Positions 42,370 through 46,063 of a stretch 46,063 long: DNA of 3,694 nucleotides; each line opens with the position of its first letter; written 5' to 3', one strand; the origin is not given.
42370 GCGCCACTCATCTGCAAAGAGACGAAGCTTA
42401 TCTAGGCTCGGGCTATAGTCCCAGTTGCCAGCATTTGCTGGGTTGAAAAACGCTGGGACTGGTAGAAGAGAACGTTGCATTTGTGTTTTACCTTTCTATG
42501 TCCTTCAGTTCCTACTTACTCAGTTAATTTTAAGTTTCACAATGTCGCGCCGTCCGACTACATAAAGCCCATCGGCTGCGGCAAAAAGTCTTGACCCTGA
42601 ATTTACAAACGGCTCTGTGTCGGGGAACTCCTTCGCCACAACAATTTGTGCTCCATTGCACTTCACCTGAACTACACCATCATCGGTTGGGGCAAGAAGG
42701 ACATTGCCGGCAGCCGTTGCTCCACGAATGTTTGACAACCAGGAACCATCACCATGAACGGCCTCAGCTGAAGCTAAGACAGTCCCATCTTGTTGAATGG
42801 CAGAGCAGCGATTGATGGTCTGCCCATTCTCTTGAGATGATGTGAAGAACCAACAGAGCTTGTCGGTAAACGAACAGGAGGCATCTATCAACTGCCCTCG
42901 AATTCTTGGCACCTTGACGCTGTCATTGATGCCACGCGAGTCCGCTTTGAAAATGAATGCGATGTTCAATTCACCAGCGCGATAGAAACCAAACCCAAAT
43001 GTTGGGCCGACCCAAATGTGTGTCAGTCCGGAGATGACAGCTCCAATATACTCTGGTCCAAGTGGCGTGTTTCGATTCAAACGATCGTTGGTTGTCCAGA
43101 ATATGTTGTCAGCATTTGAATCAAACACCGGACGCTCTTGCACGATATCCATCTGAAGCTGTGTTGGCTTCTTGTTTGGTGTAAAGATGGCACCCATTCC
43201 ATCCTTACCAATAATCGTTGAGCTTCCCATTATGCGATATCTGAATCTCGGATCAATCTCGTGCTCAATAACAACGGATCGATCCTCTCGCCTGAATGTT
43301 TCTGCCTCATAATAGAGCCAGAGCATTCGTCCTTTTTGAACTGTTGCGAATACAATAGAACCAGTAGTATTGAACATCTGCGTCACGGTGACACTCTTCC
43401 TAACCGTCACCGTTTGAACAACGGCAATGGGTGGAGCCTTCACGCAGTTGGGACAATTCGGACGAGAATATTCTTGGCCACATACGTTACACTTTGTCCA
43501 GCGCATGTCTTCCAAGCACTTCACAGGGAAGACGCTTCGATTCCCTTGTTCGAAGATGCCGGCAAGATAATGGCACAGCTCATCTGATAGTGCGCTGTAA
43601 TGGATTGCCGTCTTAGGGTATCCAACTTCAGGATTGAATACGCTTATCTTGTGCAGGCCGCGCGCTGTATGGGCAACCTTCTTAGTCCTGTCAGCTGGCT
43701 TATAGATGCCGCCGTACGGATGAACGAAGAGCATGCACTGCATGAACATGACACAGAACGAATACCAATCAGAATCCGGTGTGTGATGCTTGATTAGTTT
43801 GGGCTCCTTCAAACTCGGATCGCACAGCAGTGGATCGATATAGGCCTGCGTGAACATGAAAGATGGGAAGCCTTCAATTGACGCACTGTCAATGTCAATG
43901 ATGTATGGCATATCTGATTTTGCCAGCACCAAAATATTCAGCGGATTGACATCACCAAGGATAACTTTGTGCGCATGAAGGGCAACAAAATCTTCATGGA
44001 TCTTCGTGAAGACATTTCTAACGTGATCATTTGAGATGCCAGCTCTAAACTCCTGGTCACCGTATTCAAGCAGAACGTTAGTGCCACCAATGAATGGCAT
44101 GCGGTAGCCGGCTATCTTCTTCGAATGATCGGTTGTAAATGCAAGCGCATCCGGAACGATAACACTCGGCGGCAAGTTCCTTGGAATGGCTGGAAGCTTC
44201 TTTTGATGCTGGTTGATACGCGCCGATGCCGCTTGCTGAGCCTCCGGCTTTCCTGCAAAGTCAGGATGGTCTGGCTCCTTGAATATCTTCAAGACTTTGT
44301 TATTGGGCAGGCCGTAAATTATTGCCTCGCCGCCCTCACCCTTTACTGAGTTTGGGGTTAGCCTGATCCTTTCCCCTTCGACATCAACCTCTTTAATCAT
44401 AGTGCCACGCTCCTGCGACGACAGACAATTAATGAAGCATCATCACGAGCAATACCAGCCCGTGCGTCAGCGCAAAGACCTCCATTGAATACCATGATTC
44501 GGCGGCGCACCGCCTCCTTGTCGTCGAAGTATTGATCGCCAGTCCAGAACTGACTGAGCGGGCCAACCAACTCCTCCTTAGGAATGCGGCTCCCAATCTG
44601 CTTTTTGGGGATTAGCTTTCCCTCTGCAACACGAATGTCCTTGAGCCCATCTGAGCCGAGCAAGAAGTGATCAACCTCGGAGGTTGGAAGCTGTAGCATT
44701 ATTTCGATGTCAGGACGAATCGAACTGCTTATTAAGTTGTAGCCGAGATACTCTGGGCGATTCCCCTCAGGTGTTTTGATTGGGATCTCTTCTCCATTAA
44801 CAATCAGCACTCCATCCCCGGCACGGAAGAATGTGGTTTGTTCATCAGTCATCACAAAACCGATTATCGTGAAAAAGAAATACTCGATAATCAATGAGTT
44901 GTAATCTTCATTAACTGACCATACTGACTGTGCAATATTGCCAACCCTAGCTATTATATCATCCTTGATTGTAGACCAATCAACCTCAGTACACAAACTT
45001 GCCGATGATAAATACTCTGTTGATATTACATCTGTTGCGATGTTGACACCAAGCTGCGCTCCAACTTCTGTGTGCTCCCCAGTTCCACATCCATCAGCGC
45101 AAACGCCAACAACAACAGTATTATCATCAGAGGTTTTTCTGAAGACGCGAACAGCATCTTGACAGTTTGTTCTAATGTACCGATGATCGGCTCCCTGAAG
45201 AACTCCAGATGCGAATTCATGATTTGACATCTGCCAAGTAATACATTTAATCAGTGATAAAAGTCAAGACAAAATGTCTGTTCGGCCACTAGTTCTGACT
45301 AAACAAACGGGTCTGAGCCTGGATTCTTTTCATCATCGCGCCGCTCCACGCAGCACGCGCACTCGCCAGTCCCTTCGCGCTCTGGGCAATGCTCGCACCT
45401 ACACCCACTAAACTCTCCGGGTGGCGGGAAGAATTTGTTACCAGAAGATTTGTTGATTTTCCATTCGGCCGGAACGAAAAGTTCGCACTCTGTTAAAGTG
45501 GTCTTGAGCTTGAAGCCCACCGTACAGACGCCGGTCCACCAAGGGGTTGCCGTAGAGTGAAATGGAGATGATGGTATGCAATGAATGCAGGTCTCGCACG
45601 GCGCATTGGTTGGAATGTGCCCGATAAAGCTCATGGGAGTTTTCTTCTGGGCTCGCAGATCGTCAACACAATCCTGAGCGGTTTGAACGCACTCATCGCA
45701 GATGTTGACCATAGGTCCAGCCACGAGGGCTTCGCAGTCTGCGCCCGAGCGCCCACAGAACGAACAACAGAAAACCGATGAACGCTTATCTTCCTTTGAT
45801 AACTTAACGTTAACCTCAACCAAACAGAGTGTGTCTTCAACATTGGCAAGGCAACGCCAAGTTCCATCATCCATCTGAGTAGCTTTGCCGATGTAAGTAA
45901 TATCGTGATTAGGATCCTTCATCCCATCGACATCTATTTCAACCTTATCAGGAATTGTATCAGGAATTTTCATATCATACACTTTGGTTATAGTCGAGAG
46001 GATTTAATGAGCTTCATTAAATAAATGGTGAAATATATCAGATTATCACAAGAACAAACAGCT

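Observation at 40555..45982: vWA - kinase-like - PP2C-like triad interleaved with the NAD+ genes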

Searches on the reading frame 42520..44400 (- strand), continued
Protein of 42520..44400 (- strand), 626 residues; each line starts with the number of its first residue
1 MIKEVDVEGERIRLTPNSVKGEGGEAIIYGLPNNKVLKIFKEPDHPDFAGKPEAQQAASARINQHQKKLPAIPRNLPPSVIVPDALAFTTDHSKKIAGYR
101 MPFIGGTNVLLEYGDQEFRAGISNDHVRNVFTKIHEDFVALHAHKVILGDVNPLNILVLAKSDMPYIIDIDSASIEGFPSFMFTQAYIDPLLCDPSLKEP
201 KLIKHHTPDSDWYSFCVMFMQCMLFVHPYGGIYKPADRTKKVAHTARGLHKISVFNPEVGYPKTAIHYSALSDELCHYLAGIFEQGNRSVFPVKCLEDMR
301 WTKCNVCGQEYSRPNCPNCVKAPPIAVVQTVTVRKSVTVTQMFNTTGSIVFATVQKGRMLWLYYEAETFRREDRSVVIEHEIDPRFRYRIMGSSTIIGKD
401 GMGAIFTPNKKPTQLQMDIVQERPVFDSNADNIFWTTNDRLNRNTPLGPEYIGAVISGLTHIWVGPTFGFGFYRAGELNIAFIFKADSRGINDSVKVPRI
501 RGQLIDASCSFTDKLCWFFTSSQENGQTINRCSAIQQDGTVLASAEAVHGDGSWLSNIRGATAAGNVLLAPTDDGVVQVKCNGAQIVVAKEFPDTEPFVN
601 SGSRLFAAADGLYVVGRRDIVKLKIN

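Call 74: search_protein_families(library=pfam, proteins=[L101:2114-3028:+, L101:854-1495:+, L101:1607-1981:+, L101:3968-5695:+, L100:2518-3189:+, L100:4001-5878:+, L100:5885-6367:+, L101:3055-3975:+], max_evalue=0.01)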
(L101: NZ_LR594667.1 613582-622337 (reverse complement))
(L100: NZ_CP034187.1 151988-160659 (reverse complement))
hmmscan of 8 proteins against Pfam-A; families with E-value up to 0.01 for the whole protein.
L101:2114-3028:+ (304 aa): 0 families

L101:854-1495:+ (213 aa): 0 families

L101:1607-1981:+ (124 aa): 0 families

L101:3968-5695:+ (575 aa): 0 families

L100:2518-3189:+ (223 aa): 2 families
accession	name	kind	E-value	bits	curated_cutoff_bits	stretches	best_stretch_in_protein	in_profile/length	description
PF00092.34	VWA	-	1e-07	32.8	23.8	1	26-177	2-151/174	von Willebrand factor type A domain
PF13519.12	VWA_2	-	1.1e-05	26.4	27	1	26-136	1-106/107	von Willebrand factor type A domain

L100:4001-5878:+ (625 aa): 2 families
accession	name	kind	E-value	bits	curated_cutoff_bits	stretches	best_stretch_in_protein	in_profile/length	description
PF00069.31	Pkinase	-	3.6e-10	40.1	31.7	1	15-287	4-256/263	Protein kinase domain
PF07714.23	PK_Tyr_Ser-Thr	-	0.00021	21.2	23.1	1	112-232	98-217/258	Protein tyrosine and serine/threonine kinase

L100:5885-6367:+ (160 aa): 0 families

L101:3055-3975:+ (306 aa): 1 family
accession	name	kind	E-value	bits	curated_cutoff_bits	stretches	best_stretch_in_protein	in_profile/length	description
PF13672.11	PP2C_2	-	1e-13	51.8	24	1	41-253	1-179/209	Protein phosphatase 2C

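Call 82: search_protein_families(library=pfam, proteins=[L023:9969-11573:+, L023:11901-13289:+, L055:10381-11349:+, L055:11455-12396:+, L055:12515-13747:+, L044:11684-13357:+, L044:13361-14011:+, L097:6041-6766:+], max_evalue=0.01)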
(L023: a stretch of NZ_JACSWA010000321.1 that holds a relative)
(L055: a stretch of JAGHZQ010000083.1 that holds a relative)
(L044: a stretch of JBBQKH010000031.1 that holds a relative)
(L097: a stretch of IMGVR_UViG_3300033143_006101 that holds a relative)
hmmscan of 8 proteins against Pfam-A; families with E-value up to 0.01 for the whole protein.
L023:9969-11573:+ (535 aa): 2 families
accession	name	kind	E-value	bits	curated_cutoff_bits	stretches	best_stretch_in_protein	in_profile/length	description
PF00012.26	HSP70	-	1.6e-31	109.7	20.6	2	231-389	213-384/599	Hsp70 protein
PF06723.19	MreB_Mbl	-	5.8e-13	48.8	27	1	110-194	76-164/327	MreB/Mbl protein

L023:11901-13289:+ (463 aa): 5 families
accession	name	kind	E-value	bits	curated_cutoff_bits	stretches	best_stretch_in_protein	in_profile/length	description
PF03572.23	Peptidase_S41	-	3.1e-57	193.2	24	1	242-403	1-165/165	Peptidase family S41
PF17820.7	PDZ_6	-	7.2e-14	51.7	27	1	163-211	8-54/54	PDZ domain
PF00595.29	PDZ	-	4.1e-12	46.7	23.2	1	138-208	8-79/81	PDZ domain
PF13180.12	PDZ_2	-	7.4e-09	36.2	27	1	141-214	2-72/80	PDZ domain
PF14685.13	PDZ_Tricorn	-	0.00025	21.4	25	1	161-214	28-81/88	Tricorn protease PDZ domain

L055:10381-11349:+ (323 aa): 2 families
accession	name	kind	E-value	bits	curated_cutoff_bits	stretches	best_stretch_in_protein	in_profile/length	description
PF01263.26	Aldose_epim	-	2.9e-28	99.6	27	1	59-318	14-298/299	Aldose 1-epimerase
PF14486.12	DUF4432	-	0.0022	17.2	32.5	1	56-320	16-304/304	Domain of unknown function (DUF4432)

L055:11455-12396:+ (314 aa): 2 families
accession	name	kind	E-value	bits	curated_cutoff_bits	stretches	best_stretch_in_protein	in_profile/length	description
PF00288.32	GHMP_kinases_N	-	2.5e-17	63.3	22.3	1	68-150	1-87/87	GHMP kinases N terminal domain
PF08544.19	GHMP_kinases_C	-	2.9e-16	60.1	21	1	218-295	1-84/85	GHMP kinases C terminal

L055:12515-13747:+ (411 aa): 3 families
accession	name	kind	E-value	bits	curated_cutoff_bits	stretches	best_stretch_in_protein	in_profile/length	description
PF00712.24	DNA_pol3_beta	-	6.1e-26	91.4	24.4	1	4-136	1-120/120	DNA polymerase III beta subunit, N-terminal domain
PF02768.20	DNA_pol3_beta_3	-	9.1e-25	87.3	27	1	286-407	2-120/121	DNA polymerase III beta subunit, C-terminal domain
PF02767.21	DNA_pol3_beta_2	-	7.5e-20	71.8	27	2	150-204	6-60/116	DNA polymerase III beta subunit, central domain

L044:11684-13357:+ (558 aa): 3 families
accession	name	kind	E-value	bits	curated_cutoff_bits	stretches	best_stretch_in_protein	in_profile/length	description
PF07662.18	Nucleos_tra2_C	-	7.3e-52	176.6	32.3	1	212-476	1-213/213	Na+ dependent nucleoside transporter C-terminus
PF01773.25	Nucleos_tra2_N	-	4.5e-18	66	27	1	14-86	1-73/74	Na+ dependent nucleoside transporter N-terminus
PF07670.19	Gate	-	7e-10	39.7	29.6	1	105-203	1-102/104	Nucleoside recognition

L044:13361-14011:+ (217 aa): 1 family
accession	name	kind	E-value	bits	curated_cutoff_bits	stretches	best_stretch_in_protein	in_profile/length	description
PF11780.13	DUF3318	-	5.3e-59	198.6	25.9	1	27-166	2-141/141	Protein of unknown function (DUF3318)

L097:6041-6766:+ (242 aa): 0 families

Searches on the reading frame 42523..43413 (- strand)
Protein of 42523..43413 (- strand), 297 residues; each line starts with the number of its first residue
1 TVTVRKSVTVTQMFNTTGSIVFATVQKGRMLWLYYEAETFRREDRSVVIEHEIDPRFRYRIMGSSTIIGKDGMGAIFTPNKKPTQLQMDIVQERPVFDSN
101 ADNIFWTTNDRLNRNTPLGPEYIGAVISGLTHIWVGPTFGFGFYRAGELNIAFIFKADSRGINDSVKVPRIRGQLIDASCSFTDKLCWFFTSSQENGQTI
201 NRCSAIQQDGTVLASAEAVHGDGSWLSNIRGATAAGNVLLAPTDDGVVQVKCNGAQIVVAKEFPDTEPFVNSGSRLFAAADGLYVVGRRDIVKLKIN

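Call 93: search_protein_representatives(protein=window:42523-43413:-)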
Query: 297 residues. Proteins with E-value up to 0.001 (for the whole library): 554; up to 1e-10: 467; up to 1e-30: 263. The best 150 are listed.
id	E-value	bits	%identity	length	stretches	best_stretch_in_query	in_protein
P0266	1.2e-85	303.8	46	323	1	2-296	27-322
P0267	1.4e-85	303.5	45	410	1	2-296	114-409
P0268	6.6e-83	294.7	48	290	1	10-296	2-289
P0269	8.2e-79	281.3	46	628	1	7-295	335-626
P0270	1.0e-77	277.7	44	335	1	2-296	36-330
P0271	1.9e-76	273.5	45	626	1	2-292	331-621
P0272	4.4e-76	272.3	46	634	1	2-296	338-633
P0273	4.9e-76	272.2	46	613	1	3-296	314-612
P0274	1.3e-74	267.5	43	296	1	9-296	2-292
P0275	1.0e-72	261.3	44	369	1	2-295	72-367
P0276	2.8e-72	259.8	44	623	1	3-296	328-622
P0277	7.2e-72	258.5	41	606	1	3-296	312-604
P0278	1.7e-71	257.2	42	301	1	5-297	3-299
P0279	4.8e-71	255.8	45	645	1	4-294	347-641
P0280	1.2e-70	254.4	44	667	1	4-296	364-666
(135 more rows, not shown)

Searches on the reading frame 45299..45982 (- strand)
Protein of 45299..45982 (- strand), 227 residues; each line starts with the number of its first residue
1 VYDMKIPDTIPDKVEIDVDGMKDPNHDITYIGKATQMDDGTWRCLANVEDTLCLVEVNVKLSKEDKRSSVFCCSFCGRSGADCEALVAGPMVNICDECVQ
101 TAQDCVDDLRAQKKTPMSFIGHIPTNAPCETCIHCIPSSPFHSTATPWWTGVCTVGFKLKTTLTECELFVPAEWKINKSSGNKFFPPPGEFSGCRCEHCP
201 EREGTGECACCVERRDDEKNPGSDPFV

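Call 3: search_protein_families(library=pfam, proteins=[window:45299-45982:-], max_evalue=0.1)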
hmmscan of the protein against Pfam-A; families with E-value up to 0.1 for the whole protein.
window:45299-45982:- (227 aa): 1 family
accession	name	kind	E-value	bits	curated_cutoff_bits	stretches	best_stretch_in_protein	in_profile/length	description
PF06689.19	zf-C4_ClpX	-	3.2e-10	40.1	27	1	72-107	2-38/39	ClpX C4-type zinc finger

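Call 4: search_protein_families(library=phrogs, proteins=[window:45299-45982:-], max_evalue=0.01)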
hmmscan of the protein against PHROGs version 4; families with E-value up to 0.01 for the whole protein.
window:45299-45982:- (227 aa): 3 families
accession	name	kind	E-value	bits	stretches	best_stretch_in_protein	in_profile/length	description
phrog_12435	-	other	5.4e-07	30.5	1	71-110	6-42/65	protease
phrog_6797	-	unknown function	5.8e-07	30.7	1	68-108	61-101/107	-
phrog_5259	-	unknown function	0.00023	21.9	1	69-116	9-59/70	-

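Call 7: search_protein_families(library=padloc, proteins=[window:45299-45982:-], max_evalue=0.1)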
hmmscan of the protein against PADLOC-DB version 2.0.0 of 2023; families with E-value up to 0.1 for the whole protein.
window:45299-45982:- (227 aa): 0 families

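Call 8: search_protein_families(library=ncbifam, proteins=[window:45299-45982:-], max_evalue=0.1)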
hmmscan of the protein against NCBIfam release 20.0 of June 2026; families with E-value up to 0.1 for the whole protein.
window:45299-45982:- (227 aa): 2 families
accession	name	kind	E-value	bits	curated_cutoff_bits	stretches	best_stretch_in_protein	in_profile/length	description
NF003745.1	PRK05342.1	equivalog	3e-07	29.7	359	1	69-114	4-49/418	ATP-dependent Clp protease ATP-binding subunit ClpX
TIGR00382.1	clpX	equivalog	1.1e-06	27.9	370.75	1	66-113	4-52/414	ATP-dependent protease ATP-binding subunit ClpX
